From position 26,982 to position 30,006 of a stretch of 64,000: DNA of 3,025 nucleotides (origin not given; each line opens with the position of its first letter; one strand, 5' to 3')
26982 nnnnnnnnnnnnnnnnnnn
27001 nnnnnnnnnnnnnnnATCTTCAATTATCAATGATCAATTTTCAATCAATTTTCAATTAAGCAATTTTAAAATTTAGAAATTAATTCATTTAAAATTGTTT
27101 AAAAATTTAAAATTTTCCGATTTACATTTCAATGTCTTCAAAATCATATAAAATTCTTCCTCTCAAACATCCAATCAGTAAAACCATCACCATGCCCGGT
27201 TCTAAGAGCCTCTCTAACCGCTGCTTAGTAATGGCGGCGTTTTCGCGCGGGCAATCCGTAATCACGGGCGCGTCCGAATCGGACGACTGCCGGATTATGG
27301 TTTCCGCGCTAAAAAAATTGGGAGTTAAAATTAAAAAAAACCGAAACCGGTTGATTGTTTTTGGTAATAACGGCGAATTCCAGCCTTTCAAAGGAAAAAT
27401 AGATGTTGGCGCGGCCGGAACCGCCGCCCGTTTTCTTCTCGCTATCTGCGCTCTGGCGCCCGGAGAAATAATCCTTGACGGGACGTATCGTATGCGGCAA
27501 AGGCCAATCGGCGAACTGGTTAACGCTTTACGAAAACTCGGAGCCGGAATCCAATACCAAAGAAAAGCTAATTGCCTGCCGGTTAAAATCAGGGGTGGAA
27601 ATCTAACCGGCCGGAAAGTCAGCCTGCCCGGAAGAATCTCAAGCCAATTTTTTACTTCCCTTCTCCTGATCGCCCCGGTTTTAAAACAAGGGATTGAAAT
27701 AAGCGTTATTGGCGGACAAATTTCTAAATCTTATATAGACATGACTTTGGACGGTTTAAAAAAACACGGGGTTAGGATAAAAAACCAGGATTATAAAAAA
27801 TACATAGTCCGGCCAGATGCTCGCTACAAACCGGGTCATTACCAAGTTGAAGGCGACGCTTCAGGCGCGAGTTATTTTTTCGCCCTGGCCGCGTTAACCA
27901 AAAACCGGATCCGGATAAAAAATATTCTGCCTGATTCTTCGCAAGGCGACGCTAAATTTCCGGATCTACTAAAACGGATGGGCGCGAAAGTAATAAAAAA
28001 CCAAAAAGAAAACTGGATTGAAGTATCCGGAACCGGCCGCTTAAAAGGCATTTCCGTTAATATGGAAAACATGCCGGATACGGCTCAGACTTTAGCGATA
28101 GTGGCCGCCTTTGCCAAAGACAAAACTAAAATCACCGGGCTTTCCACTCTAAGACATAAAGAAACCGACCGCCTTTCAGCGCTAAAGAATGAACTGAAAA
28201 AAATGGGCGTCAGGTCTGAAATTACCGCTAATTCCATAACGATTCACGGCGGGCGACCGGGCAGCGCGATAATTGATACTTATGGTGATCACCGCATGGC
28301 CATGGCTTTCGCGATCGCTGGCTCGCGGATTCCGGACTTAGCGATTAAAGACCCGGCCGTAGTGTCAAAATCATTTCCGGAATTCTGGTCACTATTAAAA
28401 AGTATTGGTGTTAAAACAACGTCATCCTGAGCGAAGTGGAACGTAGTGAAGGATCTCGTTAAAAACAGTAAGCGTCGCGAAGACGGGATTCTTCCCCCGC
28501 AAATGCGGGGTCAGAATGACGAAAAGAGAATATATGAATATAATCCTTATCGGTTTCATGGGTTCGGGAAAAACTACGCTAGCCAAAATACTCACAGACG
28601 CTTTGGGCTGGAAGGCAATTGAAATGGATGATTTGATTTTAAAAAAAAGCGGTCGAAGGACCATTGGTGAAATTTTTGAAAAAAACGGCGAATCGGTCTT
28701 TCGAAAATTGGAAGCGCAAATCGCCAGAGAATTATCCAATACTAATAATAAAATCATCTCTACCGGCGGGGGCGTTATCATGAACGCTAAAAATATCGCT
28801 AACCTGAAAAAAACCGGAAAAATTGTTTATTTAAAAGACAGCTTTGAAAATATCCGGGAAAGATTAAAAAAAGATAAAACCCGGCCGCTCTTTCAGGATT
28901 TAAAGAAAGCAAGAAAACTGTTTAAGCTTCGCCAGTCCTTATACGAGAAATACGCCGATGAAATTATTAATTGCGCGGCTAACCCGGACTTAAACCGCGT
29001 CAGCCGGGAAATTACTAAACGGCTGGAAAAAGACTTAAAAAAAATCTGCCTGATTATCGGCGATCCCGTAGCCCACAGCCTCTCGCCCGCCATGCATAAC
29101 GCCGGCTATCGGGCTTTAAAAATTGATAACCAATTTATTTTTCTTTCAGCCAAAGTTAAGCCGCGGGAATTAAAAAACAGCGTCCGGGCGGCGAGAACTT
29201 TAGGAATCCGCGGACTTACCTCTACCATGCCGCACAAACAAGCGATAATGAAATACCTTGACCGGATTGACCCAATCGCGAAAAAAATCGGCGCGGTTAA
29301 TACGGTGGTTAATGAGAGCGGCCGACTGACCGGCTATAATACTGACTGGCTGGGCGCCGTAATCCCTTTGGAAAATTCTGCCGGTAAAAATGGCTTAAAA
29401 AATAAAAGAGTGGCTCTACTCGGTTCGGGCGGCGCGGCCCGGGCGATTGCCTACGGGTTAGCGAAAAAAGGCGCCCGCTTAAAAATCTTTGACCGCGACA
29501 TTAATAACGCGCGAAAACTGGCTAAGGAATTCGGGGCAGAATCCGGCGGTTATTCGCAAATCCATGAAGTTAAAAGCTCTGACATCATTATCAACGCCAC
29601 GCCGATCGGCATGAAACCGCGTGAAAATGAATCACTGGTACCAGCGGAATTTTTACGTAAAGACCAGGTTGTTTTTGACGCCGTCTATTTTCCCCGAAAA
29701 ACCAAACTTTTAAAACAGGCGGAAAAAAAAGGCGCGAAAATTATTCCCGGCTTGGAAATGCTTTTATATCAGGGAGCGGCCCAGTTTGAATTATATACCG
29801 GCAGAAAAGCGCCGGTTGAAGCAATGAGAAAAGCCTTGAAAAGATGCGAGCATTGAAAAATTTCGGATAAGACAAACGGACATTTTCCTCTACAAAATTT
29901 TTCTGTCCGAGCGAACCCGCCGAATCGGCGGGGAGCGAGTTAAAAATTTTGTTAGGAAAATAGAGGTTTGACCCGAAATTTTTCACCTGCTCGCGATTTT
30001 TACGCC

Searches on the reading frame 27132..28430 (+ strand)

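Call 85: search_protein_families(library=pfam, proteins=[window:27132-28430:+], max_evalue=0.00001)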
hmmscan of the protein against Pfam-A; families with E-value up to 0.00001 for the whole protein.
window:27132-28430:+ (432 aa): 1 family
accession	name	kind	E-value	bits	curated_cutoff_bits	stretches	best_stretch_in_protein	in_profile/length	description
PF00275.25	EPSP_synthase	-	4.5e-116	388.4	22.8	1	13-420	5-415/417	EPSP synthase (3-phosphoshikimate 1-carboxyvinyltransferase)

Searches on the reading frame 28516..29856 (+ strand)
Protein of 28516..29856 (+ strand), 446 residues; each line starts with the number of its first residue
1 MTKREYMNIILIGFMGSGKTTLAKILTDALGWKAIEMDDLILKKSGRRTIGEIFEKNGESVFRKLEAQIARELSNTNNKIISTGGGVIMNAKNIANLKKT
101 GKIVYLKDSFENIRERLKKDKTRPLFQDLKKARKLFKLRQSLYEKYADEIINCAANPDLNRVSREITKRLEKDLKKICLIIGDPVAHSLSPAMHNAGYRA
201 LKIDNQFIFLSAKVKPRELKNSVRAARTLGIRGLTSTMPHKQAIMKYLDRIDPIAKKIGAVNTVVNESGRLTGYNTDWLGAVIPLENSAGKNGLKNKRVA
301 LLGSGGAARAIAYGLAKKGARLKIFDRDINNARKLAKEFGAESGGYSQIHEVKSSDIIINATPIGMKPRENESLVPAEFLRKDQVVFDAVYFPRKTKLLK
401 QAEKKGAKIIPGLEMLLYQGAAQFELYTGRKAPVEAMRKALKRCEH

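Call 85: search_protein_families(library=pfam, proteins=[window:28516-29856:+], max_evalue=0.00001)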
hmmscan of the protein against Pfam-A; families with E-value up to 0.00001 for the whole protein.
window:28516-29856:+ (446 aa): 7 families
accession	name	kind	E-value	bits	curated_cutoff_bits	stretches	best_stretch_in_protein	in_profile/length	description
PF01202.28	SKI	-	1.2e-40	139.7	22.1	1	15-169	1-157/159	Shikimate kinase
PF08501.16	Shikimate_dh_N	-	1.2e-24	86.8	27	1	180-264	1-83/83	Shikimate dehydrogenase substrate binding domain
PF18317.6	SDH_C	-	3.5e-16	59.1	25.8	1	412-442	1-31/31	Shikimate 5'-dehydrogenase C-terminal domain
PF01488.26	Shikimate_DH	-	2.9e-08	34.3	24.3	1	293-366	9-87/138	Shikimate / quinate 5-dehydrogenase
PF13207.12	AAA_17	-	3.8e-08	34.1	27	1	13-123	2-125/136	AAA domain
PF03807.23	F420_oxidored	-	3.2e-07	31.3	21.6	1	298-386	1-88/94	NADP oxidoreductase coenzyme F420-dependent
PF13238.12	AAA_18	-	2e-06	28.7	29.4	1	9-122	1-113/128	AAA domain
